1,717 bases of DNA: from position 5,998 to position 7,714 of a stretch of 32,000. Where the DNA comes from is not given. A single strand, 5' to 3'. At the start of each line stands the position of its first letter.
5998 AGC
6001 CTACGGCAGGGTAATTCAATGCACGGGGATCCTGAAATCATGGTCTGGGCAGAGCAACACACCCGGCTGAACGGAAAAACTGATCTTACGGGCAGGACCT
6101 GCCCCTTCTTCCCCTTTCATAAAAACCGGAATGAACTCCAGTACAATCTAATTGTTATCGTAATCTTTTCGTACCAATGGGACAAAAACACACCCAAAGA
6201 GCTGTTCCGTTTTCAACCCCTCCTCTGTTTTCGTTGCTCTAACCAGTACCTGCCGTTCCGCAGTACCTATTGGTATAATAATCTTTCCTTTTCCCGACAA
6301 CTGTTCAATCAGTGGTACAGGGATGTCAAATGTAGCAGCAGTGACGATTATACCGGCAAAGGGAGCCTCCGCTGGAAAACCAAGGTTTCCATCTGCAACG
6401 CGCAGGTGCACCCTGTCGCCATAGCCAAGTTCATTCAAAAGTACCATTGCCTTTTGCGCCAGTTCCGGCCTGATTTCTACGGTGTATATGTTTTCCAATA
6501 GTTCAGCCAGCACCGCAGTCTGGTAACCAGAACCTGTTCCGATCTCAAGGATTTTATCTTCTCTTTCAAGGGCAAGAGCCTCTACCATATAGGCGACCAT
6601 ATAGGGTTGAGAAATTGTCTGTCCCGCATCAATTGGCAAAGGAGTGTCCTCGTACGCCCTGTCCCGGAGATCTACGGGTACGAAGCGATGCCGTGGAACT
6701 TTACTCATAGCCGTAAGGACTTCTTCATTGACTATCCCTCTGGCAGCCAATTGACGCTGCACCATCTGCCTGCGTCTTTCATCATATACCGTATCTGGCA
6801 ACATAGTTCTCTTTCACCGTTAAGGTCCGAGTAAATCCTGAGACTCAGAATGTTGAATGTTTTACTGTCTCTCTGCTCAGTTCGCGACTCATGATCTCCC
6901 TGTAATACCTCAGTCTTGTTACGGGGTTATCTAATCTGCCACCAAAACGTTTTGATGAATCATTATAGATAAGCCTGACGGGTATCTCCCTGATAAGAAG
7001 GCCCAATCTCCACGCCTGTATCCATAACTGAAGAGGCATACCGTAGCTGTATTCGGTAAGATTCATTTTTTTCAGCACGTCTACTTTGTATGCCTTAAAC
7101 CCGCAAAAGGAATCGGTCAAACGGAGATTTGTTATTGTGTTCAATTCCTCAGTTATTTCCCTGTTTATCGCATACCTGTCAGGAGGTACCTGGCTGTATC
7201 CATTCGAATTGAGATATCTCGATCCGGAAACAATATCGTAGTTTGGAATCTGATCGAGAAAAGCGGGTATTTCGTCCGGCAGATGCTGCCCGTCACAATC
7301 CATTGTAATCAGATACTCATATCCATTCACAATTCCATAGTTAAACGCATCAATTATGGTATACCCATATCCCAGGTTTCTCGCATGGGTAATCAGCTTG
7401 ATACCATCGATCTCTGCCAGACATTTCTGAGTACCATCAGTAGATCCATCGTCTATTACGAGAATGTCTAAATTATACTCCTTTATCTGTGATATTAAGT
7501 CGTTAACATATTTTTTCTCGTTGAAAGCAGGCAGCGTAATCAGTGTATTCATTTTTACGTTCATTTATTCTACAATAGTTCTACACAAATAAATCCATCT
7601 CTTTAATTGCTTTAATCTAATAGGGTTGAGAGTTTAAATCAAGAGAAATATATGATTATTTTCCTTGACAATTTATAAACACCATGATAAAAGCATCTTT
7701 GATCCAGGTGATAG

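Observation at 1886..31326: Nine copies of a ~140-bp hairpin-rich intergenic repeat with terminal inverted repeats (MITE/REP-like) in 32 kb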

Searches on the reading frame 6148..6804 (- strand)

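Call 8: search_protein_families(library=pfam, proteins=[window:6148-6804:-])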
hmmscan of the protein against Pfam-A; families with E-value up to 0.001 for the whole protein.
window:6148-6804:- (218 aa): 4 families
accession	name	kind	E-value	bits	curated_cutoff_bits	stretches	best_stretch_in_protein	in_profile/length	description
PF01135.25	PCMT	-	4.9e-57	193.5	20.3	1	13-213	4-208/210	Protein-L-isoaspartate(D-aspartate) O-methyltransferase (PCMT)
PF00398.26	RrnaAD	-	1.3e-07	31.5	24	1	68-118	17-67/263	Ribosomal RNA adenine dimethylase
PF13649.12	Methyltransf_25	-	0.00011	23.3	27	1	85-157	1-73/97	Methyltransferase domain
PF08241.18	Methyltransf_11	-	0.00061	20.8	21.2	0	86-146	1-59/95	Methyltransferase domain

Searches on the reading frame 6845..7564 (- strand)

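Call 8: search_protein_families(library=pfam, proteins=[window:6845-7564:-])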
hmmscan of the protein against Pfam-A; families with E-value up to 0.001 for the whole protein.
window:6845-7564:- (239 aa): 3 families
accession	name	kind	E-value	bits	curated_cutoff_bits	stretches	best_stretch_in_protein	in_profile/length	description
PF00535.33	Glycos_transf_2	-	4.1e-22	79.3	23.3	1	10-166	3-166/168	Glycosyl transferase family 2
PF13704.12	Glyco_tranf_2_4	-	0.0002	22.2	27.5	1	15-91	2-81/98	Glycosyl transferase family 2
PF10111.15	Glyco_tranf_2_2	-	0.00057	19.9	27.3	0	8-104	3-104/276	Glycosyltransferase like family 2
